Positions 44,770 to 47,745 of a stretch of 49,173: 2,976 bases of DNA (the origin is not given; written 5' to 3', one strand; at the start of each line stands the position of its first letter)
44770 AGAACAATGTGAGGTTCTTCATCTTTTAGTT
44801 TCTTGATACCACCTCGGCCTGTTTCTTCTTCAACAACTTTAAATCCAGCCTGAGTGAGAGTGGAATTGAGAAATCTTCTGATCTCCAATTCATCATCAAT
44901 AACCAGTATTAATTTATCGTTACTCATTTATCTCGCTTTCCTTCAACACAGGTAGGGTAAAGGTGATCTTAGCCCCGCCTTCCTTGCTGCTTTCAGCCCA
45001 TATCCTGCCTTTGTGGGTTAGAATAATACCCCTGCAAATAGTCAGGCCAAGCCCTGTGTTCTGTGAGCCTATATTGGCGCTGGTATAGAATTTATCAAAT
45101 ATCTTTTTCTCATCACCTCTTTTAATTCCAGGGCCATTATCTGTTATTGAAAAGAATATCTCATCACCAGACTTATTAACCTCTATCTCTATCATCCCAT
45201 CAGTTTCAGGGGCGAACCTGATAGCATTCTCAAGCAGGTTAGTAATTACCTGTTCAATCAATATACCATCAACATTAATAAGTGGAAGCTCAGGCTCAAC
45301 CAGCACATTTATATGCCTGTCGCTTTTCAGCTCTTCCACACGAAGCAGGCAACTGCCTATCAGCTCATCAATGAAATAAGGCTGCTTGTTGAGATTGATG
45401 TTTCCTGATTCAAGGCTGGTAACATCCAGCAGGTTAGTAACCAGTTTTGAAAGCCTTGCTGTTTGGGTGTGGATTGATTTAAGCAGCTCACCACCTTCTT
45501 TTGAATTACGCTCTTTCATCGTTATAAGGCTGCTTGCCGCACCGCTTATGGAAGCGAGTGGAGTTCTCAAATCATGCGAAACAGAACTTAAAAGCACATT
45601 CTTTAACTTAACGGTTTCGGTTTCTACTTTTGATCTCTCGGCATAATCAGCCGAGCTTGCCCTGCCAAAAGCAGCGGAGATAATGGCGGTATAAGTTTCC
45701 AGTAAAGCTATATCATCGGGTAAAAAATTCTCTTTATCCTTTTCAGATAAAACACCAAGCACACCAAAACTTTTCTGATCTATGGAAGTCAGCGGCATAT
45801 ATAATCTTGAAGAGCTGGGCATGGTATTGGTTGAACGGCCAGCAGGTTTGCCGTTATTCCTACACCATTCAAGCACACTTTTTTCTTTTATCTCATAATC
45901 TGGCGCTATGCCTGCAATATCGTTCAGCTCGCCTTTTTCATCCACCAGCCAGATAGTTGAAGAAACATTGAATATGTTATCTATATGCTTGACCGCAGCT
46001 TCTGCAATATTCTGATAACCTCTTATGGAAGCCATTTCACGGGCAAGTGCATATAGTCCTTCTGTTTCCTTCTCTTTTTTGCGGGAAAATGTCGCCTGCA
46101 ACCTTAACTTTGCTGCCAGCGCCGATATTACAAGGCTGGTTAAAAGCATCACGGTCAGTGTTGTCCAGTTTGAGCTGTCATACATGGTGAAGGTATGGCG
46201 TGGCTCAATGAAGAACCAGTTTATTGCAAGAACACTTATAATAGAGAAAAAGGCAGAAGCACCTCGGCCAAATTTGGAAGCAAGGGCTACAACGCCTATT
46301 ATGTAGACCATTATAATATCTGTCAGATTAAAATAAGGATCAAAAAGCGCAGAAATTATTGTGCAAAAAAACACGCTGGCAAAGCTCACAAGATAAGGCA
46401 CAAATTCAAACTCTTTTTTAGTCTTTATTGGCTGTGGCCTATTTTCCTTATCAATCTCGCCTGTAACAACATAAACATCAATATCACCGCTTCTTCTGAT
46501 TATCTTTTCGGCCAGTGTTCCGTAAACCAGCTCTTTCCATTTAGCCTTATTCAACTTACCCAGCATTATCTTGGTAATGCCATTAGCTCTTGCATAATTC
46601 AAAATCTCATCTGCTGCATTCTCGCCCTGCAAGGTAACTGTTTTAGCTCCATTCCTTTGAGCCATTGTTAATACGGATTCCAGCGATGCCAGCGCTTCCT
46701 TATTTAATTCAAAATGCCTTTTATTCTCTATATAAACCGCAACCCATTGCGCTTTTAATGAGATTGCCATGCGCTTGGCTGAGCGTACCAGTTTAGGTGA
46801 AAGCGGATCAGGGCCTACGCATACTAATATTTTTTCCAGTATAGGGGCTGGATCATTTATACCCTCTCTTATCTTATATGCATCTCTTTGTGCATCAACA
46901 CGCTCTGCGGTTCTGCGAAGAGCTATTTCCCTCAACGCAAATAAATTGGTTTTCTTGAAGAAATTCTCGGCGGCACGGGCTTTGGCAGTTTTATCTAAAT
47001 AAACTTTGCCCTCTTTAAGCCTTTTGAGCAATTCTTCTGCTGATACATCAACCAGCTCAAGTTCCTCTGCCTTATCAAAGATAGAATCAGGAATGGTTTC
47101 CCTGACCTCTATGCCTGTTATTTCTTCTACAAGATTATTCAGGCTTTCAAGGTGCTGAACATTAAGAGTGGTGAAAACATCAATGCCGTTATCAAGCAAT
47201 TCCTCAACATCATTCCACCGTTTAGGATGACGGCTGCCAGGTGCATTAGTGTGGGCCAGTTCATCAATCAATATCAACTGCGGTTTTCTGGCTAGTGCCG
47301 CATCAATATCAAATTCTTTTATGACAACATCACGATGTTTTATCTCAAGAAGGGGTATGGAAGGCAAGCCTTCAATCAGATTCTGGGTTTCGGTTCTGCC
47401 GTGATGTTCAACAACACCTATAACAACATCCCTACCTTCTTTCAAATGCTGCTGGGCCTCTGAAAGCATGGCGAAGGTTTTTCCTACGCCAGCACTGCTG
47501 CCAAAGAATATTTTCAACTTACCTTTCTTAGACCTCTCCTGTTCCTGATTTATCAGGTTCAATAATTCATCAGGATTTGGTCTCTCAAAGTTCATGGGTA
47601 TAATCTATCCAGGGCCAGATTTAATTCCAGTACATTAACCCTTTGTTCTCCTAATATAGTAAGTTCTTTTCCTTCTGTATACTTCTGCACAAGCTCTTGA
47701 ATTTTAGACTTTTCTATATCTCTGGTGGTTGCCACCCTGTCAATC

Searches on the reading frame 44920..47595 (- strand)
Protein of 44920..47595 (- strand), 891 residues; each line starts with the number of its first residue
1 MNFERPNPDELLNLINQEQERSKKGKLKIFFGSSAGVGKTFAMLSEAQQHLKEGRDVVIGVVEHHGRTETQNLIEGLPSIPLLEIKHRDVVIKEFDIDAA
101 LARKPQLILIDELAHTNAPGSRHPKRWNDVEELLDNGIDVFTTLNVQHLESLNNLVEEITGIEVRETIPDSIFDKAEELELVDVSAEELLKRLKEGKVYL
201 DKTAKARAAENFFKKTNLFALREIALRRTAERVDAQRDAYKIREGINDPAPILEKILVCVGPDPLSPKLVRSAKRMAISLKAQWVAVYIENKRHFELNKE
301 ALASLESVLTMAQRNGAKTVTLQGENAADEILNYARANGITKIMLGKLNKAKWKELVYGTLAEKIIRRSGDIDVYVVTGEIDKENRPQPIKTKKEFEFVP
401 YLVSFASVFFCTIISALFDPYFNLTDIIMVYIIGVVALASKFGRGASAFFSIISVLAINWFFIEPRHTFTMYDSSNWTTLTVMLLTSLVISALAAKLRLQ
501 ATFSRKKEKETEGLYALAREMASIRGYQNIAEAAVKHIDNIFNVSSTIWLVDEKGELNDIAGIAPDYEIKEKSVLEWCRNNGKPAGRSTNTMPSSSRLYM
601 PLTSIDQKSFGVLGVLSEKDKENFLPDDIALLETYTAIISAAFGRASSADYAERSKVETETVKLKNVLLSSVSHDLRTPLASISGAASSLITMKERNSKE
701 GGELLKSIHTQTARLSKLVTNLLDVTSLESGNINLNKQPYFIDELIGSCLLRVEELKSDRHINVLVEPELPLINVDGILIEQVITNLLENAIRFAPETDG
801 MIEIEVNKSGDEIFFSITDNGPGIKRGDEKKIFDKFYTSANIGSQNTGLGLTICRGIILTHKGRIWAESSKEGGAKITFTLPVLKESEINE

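Call 65: find_encoding_contigs(protein=window:44920-47595:-, flank=10000, max_places=1)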
Protein window:44920-47595:- (891 aa): no gene with exactly this product is on record in the collection.
